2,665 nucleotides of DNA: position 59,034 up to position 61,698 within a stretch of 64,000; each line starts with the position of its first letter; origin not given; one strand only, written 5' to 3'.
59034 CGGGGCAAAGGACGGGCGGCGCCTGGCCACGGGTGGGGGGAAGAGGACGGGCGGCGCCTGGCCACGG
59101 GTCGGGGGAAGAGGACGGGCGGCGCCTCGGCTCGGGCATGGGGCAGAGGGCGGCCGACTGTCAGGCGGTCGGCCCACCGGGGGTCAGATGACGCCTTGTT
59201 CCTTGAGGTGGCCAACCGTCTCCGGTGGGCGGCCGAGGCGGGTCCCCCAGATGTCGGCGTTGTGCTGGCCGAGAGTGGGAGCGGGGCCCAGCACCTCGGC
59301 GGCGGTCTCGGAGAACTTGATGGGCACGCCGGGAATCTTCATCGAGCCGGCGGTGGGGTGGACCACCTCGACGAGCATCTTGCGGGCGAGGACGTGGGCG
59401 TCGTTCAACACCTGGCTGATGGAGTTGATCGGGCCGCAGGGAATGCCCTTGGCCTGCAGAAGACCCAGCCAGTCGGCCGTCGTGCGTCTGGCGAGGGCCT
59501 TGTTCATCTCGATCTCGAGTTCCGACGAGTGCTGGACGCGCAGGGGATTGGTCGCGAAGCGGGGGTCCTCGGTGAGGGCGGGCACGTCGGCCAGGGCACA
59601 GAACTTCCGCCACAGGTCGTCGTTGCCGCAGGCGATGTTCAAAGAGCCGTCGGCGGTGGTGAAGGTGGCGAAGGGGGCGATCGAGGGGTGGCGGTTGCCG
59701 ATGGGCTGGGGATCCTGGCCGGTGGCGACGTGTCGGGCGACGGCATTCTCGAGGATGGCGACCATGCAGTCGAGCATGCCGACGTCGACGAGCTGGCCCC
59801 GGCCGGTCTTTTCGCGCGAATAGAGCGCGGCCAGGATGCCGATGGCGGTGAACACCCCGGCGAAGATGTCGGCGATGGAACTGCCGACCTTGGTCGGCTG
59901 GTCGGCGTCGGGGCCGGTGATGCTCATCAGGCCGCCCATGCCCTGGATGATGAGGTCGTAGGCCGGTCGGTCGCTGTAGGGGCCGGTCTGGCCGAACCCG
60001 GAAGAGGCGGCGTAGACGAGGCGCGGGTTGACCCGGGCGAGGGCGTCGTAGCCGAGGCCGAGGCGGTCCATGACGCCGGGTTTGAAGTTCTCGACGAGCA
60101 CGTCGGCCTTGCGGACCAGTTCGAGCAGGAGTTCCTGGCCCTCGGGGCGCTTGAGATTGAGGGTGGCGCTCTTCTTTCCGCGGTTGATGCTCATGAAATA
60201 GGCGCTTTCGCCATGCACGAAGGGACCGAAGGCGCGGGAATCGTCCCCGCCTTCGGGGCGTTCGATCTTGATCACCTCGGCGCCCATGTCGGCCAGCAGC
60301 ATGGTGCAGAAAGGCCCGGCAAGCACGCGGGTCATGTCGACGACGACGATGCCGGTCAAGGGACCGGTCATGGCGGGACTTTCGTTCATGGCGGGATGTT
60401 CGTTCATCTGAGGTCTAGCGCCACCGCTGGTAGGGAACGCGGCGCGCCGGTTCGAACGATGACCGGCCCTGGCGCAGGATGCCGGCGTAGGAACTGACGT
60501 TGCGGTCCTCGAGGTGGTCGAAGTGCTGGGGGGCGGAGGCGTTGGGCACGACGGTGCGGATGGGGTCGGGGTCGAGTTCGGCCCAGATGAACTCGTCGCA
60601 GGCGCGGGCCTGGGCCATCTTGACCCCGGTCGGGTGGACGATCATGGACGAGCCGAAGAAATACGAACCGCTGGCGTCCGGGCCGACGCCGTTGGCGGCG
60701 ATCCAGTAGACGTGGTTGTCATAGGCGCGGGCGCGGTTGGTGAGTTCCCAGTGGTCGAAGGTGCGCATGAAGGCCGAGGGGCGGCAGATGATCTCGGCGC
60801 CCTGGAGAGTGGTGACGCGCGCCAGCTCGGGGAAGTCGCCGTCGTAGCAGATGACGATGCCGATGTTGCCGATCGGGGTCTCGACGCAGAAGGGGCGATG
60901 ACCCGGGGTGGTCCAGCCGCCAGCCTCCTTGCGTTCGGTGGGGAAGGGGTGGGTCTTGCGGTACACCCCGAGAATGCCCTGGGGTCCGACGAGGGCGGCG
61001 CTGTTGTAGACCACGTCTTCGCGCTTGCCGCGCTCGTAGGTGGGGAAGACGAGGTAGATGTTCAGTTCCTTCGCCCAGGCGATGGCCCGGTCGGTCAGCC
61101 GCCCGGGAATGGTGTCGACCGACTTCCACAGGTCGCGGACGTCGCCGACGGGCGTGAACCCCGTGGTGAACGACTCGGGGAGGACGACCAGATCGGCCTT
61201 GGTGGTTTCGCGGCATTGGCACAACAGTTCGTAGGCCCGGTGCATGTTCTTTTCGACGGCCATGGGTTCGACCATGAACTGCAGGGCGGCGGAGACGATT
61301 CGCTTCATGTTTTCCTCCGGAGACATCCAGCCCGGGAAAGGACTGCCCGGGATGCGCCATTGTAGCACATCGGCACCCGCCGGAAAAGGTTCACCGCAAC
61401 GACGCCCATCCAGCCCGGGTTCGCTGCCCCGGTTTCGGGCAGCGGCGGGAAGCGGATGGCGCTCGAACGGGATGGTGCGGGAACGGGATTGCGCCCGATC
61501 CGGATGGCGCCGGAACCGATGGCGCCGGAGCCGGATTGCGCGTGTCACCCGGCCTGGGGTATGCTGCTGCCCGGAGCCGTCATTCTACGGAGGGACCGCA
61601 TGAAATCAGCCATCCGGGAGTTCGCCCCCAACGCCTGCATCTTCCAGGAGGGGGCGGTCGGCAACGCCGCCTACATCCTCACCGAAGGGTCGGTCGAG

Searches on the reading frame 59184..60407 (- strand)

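Call 6: search_protein_families(library=pfam, proteins=[window:59184-60407:-], max_evalue=0.1)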
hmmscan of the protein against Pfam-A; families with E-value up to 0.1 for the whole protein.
window:59184-60407:- (407 aa): 1 family
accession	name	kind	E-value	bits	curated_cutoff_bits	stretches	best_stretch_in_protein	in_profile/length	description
PF02515.22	CoA_transf_3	-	1.1e-143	479.2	23.3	1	17-383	1-366/366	CoA-transferase family III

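Call 8: search_protein_families(library=ncbifam, proteins=[window:59184-60407:-], max_evalue=0.01)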
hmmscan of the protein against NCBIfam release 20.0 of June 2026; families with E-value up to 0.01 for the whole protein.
window:59184-60407:- (407 aa): 7 families
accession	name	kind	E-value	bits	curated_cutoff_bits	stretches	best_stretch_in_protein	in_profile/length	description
NF008511.0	PRK11430.1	equivalog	1.8e-117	392.7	522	1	13-386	6-375/381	CoA:oxalate CoA-transferase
NF052585.1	SucGlutTfsCaiB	equivalog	1e-114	383.3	750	1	14-386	5-384/394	succinate--glutarate CoA-transferase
NF041294.1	Scnl_mescCoAtase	equivalog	5.2e-104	348.4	700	1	17-386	4-379/381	succinyl-CoA:mesaconate CoA-transferase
NF003809.0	PRK05398.1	subfamily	8.3e-86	288.1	442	2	13-218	1-207/416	formyl-CoA transferase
TIGR03253.1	oxalate_frc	equivalog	1e-83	281.4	504.2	2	15-217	2-205/416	formyl-CoA transferase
NF002914.1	PRK03525.1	equivalog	2.2e-44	152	413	1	14-407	7-397/400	L-carnitine CoA-transferase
TIGR04253.1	mesacon_CoA_iso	equivalog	4.6e-28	98.3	725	1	17-407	3-400/403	2-methylfumaryl-CoA isomerase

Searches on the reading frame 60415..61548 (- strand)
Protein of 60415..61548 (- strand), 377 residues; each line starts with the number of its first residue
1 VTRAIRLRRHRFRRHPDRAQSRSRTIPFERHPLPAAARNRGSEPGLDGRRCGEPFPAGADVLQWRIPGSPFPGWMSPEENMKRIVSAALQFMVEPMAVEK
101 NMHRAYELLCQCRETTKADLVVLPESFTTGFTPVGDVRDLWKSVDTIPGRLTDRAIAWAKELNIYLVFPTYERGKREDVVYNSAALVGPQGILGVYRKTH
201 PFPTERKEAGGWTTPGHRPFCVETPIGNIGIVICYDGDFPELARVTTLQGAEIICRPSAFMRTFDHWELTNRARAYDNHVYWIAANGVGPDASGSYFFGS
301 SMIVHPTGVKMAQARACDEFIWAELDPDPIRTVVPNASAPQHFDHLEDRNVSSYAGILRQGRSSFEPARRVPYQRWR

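Call 6: search_protein_families(library=pfam, proteins=[window:60415-61548:-], max_evalue=0.1)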
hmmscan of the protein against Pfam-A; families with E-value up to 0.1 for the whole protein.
window:60415-61548:- (377 aa): 1 family
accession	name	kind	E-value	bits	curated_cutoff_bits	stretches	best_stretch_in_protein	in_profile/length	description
PF00795.27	CN_hydrolase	-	3.2e-43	148.3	23.2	1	88-331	4-252/256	Carbon-nitrogen hydrolase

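Call 8: search_protein_families(library=ncbifam, proteins=[window:60415-61548:-], max_evalue=0.01)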
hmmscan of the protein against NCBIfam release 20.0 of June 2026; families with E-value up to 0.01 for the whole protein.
window:60415-61548:- (377 aa): 9 families
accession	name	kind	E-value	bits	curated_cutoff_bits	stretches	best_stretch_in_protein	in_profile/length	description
NF040852.1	nitrile_Arch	equivalog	1.2e-33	116.4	500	1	95-328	12-238/262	nitrilase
TIGR03381.1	agmatine_aguB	equivalog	2.3e-28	99.4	410.25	1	87-328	4-256/279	N-carbamoylputrescine amidase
NF009803.0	PRK13287.1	equivalog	3.7e-28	98.3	406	1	83-331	13-263/333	formamidase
NF033621.1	de_GSH_amidase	exception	5.6e-28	98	355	1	87-333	3-243/260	deaminated glutathione amidase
NF009802.0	PRK13286.1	equivalog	9.5e-22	77.4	427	1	116-352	50-285/345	aliphatic amidase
NF043013.1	DeGluthAmidYersProt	equivalog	1.6e-17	63.6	500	1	169-313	86-238/278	deaminated glutathione amidase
NF007757.0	PRK10438.1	equivalog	5.4e-14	52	249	1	111-317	28-223/256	amidohydrolase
TIGR00546.1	lnt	equivalog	2.8e-11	43.2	132.9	1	102-258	183-348/395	apolipoprotein N-acyltransferase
NF010588.0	PRK13981.1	equivalog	1.9e-10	39.8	479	1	83-321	6-239/546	NAD+ synthase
